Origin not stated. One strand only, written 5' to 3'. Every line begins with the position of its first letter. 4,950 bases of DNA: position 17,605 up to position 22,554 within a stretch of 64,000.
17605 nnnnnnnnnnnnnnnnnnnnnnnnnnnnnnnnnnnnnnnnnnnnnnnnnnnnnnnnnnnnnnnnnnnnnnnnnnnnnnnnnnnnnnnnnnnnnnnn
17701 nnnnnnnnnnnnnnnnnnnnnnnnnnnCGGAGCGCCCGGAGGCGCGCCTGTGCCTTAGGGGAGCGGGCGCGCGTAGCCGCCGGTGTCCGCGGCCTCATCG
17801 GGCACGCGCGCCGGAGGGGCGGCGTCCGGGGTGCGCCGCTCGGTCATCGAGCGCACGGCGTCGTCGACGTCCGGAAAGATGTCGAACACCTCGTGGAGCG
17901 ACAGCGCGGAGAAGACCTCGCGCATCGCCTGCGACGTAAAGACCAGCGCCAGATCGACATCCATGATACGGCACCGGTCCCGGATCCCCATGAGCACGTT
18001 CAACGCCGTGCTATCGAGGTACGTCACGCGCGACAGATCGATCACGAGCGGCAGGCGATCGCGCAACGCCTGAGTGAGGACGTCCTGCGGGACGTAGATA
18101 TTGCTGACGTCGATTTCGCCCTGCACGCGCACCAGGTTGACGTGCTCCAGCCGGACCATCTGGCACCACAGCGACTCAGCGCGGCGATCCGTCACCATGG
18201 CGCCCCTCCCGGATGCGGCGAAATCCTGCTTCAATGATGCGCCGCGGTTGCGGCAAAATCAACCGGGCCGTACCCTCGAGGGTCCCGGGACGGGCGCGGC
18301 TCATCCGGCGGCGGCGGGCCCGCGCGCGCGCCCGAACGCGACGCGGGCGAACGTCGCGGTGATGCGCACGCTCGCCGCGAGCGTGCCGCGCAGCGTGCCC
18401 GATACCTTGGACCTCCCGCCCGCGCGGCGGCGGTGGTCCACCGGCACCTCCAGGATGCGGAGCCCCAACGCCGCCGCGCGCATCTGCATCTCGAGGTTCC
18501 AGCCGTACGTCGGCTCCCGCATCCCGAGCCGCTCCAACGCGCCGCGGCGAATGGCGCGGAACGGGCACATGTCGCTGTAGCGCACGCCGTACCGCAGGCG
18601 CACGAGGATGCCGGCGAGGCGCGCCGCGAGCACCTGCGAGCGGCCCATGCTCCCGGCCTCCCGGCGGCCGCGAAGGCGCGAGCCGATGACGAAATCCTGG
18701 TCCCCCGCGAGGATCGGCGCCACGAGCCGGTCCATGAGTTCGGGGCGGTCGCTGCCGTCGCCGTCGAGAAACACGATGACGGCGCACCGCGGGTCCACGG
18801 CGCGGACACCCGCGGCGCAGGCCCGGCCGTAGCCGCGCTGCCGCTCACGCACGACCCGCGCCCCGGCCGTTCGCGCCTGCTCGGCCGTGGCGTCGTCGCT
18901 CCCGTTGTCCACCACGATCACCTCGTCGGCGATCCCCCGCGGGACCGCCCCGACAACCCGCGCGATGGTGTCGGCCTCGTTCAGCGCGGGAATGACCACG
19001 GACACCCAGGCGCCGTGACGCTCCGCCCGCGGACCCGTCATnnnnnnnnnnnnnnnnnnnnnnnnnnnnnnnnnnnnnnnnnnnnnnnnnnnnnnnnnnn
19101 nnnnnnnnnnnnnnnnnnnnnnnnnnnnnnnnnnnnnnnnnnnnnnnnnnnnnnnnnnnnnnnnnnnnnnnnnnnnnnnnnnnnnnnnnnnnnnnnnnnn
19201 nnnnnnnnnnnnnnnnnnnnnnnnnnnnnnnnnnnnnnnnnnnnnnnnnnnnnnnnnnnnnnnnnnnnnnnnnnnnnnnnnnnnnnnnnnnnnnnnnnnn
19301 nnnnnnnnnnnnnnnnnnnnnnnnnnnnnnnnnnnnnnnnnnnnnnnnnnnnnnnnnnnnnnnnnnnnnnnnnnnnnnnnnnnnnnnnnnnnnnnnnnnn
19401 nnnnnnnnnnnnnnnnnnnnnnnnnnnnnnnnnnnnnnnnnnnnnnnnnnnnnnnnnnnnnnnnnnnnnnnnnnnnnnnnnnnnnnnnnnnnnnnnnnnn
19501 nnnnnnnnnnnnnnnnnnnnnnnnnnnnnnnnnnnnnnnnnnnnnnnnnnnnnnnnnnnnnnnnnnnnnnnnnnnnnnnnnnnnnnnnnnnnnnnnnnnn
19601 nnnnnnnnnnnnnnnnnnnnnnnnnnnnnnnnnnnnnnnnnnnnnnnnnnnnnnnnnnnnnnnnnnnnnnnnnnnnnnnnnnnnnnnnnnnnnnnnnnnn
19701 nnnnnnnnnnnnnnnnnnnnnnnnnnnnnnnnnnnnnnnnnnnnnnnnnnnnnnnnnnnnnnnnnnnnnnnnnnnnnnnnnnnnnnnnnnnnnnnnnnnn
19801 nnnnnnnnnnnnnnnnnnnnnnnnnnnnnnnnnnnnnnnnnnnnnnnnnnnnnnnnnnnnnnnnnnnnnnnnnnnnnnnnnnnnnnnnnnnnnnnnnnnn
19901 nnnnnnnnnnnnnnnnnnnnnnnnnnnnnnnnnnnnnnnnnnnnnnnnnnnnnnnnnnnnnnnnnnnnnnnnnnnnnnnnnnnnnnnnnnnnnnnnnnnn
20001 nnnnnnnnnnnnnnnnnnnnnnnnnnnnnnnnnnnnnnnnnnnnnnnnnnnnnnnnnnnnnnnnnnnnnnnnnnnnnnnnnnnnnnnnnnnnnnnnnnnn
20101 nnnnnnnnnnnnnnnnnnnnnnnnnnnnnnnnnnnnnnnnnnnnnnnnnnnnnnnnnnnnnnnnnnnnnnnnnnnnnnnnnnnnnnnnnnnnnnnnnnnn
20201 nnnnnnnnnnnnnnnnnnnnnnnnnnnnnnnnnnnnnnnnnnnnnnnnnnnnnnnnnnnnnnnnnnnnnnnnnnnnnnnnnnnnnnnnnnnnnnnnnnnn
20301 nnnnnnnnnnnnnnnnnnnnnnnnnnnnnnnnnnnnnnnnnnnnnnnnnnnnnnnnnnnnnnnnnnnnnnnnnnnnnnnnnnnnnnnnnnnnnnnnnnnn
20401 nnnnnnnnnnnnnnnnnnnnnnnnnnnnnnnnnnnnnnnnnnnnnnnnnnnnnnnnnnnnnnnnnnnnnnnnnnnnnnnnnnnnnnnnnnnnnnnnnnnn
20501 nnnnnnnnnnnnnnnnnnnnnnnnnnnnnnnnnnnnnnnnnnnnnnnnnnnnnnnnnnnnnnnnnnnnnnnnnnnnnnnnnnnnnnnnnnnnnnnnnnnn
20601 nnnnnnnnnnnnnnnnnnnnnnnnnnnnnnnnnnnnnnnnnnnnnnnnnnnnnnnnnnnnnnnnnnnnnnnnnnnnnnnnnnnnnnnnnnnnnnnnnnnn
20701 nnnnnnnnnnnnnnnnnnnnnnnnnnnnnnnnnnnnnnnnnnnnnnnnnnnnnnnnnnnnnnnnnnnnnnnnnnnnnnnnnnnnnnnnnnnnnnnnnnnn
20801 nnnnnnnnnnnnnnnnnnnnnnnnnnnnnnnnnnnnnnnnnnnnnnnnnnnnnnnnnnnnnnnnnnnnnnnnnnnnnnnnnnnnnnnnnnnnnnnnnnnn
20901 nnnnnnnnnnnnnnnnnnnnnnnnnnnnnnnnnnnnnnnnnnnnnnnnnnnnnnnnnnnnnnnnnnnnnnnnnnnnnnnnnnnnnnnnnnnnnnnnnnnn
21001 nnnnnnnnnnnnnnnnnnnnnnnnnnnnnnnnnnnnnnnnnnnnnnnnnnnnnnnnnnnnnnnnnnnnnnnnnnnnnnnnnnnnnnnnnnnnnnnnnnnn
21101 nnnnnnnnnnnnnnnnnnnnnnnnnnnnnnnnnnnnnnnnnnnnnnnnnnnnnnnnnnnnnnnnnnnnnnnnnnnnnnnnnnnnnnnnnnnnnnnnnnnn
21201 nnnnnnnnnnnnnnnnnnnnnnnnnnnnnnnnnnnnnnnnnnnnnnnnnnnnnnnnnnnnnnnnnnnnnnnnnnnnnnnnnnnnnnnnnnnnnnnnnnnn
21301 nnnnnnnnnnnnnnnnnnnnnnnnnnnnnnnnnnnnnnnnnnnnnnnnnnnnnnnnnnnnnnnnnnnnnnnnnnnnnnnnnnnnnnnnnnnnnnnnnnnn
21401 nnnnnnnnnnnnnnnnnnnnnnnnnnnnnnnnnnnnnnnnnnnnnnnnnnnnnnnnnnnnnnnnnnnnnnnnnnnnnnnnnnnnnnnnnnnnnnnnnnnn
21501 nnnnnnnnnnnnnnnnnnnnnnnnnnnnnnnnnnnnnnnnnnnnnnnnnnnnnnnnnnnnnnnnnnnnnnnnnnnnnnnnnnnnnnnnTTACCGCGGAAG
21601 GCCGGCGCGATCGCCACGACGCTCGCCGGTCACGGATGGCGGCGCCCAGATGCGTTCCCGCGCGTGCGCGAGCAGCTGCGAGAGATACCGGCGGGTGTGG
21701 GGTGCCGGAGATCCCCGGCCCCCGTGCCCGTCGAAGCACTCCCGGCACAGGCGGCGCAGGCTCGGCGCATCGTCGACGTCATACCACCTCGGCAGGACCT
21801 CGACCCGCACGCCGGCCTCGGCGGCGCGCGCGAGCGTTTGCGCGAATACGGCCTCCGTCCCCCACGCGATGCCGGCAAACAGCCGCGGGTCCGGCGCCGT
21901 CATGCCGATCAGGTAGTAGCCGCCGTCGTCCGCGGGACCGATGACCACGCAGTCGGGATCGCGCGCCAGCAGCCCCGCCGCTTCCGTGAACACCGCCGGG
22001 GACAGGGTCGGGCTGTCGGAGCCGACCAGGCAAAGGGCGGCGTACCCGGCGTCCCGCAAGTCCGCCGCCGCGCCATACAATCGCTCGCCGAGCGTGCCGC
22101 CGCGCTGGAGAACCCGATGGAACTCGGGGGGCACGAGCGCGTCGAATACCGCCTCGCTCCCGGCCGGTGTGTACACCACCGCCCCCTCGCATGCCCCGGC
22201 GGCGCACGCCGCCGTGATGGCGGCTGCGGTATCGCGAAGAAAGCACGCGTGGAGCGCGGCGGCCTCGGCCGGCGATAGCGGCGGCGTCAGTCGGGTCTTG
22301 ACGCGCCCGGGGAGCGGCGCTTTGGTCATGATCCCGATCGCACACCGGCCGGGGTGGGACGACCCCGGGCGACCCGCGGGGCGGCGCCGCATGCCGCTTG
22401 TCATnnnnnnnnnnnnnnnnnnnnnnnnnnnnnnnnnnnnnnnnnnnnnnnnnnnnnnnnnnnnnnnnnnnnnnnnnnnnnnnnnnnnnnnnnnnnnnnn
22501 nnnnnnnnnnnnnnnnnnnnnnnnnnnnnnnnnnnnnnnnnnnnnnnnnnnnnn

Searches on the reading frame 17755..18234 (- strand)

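Call 3: search_protein_families(library=pfam, proteins=[window:17755-18234:-], max_evalue=1)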
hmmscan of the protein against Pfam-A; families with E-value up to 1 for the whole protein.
window:17755-18234:- (159 aa): 2 families
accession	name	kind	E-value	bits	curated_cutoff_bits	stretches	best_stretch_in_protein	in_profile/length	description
PF01740.26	STAS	-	3.1e-18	65.9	22.6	1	26-126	4-106/106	STAS domain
PF13466.11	STAS_2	-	8.2e-11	42.4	29.2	1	35-113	1-79/80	STAS domain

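Call 4: search_protein_families(library=ncbifam, proteins=[window:17755-18234:-], max_evalue=1)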
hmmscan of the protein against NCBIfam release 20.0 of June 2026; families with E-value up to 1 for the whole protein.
window:17755-18234:- (159 aa): 4 families
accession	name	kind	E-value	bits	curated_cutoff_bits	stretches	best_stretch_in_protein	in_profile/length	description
TIGR00377.1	ant_ant_sig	superfamily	6.6e-18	64.6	53.45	1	25-124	6-107/108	anti-sigma factor antagonist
TIGR02886.1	spore_II_AA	equivalog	3e-06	27.2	114.75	1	30-124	7-103/106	anti-sigma F factor antagonist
TIGR00815.1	sulP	subfamily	0.061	11.8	380.45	1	29-113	454-549/565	sulfate permease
NF045506.1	antisigant_RssC_Pseudo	equivalog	0.11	12.3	250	1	63-130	47-115/159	anti-sigma factor antagonist RssC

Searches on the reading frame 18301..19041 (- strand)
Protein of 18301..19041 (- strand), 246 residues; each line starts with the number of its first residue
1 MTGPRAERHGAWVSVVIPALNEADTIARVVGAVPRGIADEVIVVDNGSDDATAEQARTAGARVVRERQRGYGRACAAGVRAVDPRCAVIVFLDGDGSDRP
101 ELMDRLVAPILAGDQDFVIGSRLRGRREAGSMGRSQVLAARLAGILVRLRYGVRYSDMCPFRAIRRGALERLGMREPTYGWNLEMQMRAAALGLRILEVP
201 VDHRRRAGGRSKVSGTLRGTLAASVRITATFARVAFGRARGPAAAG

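Call 63: search_protein_families(library=ncbifam, proteins=[window:18301-19041:-], max_evalue=0.00001)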
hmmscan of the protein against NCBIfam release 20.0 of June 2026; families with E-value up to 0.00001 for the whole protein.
window:18301-19041:- (246 aa): 8 families
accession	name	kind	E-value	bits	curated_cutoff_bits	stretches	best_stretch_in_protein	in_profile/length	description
TIGR04182.1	glyco_TIGR04182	equivalog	1.2e-34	120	325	1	13-214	2-202/293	S-layer glycoprotein N-glycosyltransferase AglJ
NF010496.0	PRK13915.1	equivalog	1.1e-18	67.4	262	1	7-115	27-147/307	glucosyl-3-phosphoglycerate synthase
NF058614.1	PPMAGASynPpgS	equivalog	9.7e-18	64.4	370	1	14-144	3-136/226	polyprenyl-phospho-N-acetylgalactosaminyl synthase PpgS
NF041391.1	DPhHxTase_Halo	equivalog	1.6e-17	63.2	375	1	19-210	3-190/213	dolichyl-phosphate hexose transferase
TIGR04283.1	glyco_like_mftF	equivalog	1.4e-12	47.7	182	1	13-107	1-94/221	TIGR04283 family arsenosugar biosynthesis glycosyltransferase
NF041875.1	EPS_EpsD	equivalog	1.6e-09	37.6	370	1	13-121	1-115/325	exopolysaccharide biosynthesis glycosyltransferase EpsD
NF007986.1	PRK10714.1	equivalog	3.6e-09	36.1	529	1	13-214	8-211/316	undecaprenyl-phosphate 4-deoxy-4-formamido-L-arabinose transferase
NF041865.1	EpsU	equivalog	2.8e-06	26.6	700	1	13-105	41-142/394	exopolysaccharide biosynthesis GT2 family glycosyltransferase EpsU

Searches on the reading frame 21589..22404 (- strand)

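Call 63: search_protein_families(library=ncbifam, proteins=[window:21589-22404:-], max_evalue=0.00001)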
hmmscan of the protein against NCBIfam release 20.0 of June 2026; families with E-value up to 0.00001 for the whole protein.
window:21589-22404:- (271 aa): 2 families
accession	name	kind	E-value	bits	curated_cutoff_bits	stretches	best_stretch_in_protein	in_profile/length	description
TIGR04282.1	glyco_like_cofC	hypoth_equivalog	6.7e-53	179.3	134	1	25-213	3-186/189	TIGR04282 family arsenosugar biosynthesis glycosyltransferase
TIGR03552.1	F420_cofC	equivalog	8.7e-08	32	105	1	34-219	11-187/196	2-phospho-L-lactate guanylyltransferase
